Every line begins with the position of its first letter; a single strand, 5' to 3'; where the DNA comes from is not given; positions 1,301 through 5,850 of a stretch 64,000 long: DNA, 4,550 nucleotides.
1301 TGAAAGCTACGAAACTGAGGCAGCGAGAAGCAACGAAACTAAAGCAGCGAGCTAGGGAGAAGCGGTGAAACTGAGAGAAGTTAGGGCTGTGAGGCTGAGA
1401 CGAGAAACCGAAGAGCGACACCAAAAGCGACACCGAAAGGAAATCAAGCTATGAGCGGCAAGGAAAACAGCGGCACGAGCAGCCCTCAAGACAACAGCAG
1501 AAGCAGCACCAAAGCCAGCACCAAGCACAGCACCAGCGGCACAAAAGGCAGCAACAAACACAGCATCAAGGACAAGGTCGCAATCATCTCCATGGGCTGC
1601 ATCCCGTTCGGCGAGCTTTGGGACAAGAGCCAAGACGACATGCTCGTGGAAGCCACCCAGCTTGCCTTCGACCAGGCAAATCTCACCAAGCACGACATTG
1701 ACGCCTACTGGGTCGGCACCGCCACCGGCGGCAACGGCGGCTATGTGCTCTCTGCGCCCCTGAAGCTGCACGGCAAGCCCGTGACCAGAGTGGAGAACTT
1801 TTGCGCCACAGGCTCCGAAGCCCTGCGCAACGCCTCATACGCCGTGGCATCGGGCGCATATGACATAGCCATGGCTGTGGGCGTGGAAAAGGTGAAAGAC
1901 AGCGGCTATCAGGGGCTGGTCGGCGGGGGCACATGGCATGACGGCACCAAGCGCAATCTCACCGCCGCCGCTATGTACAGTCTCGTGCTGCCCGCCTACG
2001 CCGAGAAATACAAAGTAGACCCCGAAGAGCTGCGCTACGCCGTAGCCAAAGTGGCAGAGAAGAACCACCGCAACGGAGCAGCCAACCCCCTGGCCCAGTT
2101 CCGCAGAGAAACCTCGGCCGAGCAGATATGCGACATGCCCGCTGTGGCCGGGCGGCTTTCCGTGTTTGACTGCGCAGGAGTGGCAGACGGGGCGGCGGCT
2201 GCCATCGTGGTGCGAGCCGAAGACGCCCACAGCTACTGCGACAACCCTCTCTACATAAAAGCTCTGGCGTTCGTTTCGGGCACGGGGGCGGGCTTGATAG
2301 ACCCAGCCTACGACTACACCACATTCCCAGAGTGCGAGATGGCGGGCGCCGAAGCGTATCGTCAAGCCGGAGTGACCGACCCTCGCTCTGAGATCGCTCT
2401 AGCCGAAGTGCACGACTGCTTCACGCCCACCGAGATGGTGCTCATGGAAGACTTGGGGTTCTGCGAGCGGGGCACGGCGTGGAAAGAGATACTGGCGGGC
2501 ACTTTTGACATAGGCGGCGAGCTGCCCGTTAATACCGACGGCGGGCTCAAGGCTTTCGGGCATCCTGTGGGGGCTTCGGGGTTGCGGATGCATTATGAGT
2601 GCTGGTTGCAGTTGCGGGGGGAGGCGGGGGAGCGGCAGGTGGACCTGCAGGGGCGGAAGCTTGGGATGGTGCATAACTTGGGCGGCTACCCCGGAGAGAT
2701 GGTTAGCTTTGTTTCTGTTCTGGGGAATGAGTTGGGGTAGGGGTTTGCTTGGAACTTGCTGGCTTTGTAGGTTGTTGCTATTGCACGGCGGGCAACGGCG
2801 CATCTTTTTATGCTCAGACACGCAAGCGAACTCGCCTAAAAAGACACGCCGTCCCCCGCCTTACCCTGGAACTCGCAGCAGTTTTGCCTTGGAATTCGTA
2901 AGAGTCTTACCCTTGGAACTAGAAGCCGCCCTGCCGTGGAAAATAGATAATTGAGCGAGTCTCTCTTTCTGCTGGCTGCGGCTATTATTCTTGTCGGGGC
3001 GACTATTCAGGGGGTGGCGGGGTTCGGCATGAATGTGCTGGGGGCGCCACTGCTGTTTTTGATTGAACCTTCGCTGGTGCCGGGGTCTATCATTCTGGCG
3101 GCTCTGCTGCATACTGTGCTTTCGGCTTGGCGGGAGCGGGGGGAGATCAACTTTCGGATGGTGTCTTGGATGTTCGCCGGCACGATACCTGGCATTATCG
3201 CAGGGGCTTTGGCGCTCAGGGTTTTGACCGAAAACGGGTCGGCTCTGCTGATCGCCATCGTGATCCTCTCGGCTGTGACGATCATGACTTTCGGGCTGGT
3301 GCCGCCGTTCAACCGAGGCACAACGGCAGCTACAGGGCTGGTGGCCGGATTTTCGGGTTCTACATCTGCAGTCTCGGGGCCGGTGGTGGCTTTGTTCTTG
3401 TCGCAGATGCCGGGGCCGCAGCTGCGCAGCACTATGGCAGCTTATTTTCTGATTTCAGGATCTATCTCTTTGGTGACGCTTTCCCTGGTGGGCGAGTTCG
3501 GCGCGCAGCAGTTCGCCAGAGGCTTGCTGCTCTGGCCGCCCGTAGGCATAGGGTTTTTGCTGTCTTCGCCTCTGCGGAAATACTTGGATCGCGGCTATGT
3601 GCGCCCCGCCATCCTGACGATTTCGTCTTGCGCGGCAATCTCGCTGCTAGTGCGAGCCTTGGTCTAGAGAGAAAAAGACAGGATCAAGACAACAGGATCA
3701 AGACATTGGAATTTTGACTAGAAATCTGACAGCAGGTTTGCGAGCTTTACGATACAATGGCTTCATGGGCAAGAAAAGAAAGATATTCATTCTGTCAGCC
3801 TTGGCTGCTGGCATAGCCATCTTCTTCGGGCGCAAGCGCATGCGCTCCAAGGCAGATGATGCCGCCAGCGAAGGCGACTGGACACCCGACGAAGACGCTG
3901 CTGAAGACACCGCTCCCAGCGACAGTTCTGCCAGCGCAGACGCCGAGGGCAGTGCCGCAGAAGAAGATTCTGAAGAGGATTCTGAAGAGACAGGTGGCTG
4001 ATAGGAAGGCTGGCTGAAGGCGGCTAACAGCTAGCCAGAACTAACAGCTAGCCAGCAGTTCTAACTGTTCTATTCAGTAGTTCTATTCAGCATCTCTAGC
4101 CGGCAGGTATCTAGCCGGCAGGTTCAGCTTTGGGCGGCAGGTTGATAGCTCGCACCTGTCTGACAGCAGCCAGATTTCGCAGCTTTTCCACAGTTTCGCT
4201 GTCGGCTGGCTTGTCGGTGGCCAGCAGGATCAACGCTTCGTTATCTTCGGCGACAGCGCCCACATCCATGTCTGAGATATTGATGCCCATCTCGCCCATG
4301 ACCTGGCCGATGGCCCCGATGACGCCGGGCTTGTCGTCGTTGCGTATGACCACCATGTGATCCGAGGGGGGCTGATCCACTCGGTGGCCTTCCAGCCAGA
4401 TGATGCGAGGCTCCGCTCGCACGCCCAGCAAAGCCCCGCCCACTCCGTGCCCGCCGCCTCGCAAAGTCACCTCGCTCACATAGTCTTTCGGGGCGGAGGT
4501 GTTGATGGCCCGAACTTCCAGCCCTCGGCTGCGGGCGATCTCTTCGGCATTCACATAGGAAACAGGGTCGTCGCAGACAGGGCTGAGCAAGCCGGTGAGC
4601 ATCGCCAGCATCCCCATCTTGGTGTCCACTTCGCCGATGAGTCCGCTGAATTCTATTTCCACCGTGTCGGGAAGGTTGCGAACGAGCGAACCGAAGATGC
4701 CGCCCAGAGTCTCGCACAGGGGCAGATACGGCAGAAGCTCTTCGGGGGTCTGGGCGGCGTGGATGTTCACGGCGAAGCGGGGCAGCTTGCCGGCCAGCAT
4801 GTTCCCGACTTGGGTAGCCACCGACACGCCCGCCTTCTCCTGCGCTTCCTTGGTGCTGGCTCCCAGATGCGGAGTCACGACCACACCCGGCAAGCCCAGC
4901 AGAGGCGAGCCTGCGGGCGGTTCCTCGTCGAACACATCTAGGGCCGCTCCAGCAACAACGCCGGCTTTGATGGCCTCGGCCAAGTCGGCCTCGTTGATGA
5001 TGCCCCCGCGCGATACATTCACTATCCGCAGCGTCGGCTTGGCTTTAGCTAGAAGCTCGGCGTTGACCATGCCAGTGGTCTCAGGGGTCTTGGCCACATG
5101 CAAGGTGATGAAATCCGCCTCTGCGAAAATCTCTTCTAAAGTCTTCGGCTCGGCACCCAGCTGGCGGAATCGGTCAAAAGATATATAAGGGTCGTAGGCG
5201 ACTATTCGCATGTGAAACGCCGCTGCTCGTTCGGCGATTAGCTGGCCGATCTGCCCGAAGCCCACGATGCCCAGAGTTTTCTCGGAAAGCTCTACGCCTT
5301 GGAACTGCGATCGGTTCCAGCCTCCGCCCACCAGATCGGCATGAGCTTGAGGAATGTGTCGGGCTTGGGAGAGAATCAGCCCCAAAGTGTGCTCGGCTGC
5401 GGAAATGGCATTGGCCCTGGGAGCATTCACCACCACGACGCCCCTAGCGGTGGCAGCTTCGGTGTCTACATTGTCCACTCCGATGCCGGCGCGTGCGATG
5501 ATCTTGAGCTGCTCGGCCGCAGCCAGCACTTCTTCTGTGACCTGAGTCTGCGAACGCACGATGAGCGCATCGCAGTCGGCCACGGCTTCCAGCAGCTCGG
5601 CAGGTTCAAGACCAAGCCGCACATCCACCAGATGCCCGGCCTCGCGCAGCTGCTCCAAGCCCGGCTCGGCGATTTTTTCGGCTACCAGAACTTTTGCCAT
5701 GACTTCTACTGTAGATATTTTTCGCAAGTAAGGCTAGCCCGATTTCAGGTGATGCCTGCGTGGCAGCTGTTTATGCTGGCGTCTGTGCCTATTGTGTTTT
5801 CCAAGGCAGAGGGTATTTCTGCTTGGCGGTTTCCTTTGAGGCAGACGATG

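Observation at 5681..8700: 2.9-kb surface-protein gene inserted between ~66-bp direct duplications of the serA/amidohydrolase bidirectional start region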

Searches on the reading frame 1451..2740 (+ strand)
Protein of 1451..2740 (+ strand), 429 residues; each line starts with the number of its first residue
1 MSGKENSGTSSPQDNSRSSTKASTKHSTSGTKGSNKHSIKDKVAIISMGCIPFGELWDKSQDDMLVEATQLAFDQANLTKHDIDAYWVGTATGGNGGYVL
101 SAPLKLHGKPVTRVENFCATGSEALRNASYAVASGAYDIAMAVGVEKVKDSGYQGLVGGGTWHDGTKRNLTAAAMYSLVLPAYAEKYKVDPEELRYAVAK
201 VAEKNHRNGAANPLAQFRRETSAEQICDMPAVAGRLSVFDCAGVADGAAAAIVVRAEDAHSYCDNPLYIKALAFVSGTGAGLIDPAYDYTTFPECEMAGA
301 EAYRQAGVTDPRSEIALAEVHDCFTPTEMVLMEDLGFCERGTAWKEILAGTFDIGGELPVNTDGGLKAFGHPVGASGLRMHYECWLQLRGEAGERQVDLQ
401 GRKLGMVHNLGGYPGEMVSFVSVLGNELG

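Call 8: search_protein_families(library=pfam, proteins=[window:1451-2740:+], max_evalue=0.01)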
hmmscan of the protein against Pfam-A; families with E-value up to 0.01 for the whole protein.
window:1451-2740:+ (429 aa): 3 families
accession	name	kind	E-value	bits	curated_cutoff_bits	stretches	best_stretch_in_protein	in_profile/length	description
PF22691.2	Thiolase_C_1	-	2.3e-38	131.6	28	1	288-417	14-137/144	Thiolase C-terminal domain-like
PF00108.29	Thiolase_N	-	8.4e-15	55.3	26.4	1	43-255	1-258/260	Thiolase, N-terminal domain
PF02803.24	Thiolase_C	-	6.1e-07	29.5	27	1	300-393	29-102/123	Thiolase, C-terminal domain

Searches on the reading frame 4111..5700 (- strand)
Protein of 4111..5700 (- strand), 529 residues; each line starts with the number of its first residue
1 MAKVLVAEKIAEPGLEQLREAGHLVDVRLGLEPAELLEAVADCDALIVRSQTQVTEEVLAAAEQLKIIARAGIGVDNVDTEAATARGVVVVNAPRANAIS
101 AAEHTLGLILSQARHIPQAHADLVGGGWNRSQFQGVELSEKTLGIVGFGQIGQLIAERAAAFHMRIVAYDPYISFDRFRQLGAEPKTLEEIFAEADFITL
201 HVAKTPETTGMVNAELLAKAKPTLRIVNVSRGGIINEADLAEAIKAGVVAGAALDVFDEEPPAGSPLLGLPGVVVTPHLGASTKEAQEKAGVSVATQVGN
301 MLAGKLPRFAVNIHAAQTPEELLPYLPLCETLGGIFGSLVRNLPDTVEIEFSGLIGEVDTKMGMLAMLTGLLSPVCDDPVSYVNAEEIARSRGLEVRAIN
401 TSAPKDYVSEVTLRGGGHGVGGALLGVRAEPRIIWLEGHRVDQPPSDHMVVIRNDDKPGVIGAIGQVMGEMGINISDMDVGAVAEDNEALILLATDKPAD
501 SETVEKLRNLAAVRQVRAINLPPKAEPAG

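Call 8: search_protein_families(library=pfam, proteins=[window:4111-5700:-], max_evalue=0.01)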
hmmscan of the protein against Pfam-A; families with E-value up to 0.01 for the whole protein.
window:4111-5700:- (529 aa): 8 families
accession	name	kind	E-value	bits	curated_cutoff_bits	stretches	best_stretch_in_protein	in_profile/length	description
PF02826.25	2-Hacid_dh_C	-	8.2e-59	198.4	25.1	1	106-280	1-178/178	D-isomer specific 2-hydroxyacid dehydrogenase, NAD binding domain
PF00389.36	2-Hacid_dh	-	5.1e-39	133.5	24.6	1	4-312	1-134/134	D-isomer specific 2-hydroxyacid dehydrogenase, catalytic domain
PF19304.4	PGDH_inter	-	4.8e-17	62.6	27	1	322-413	2-92/119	D-3-phosphoglycerate dehydrogenase intervening domain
PF01842.31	ACT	-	7.3e-10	38.9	27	1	448-511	1-65/66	ACT domain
PF03446.21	NAD_binding_2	-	0.0018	18.8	21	1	143-245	2-108/161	NAD binding domain of 6-phosphogluconate dehydrogenase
PF22660.2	RS_preATP-grasp-like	-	0.0022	18.8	27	0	141-172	2-33/98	Ribonucleotide synthetase preATP-grasp domain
PF22629.2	ACT_AHAS_ss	-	0.0034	17.9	27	0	455-507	6-59/67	AHAS small subunit-like ACT domain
PF03807.23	F420_oxidored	-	0.0074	17.3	21.6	0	143-202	2-67/94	NADP oxidoreductase coenzyme F420-dependent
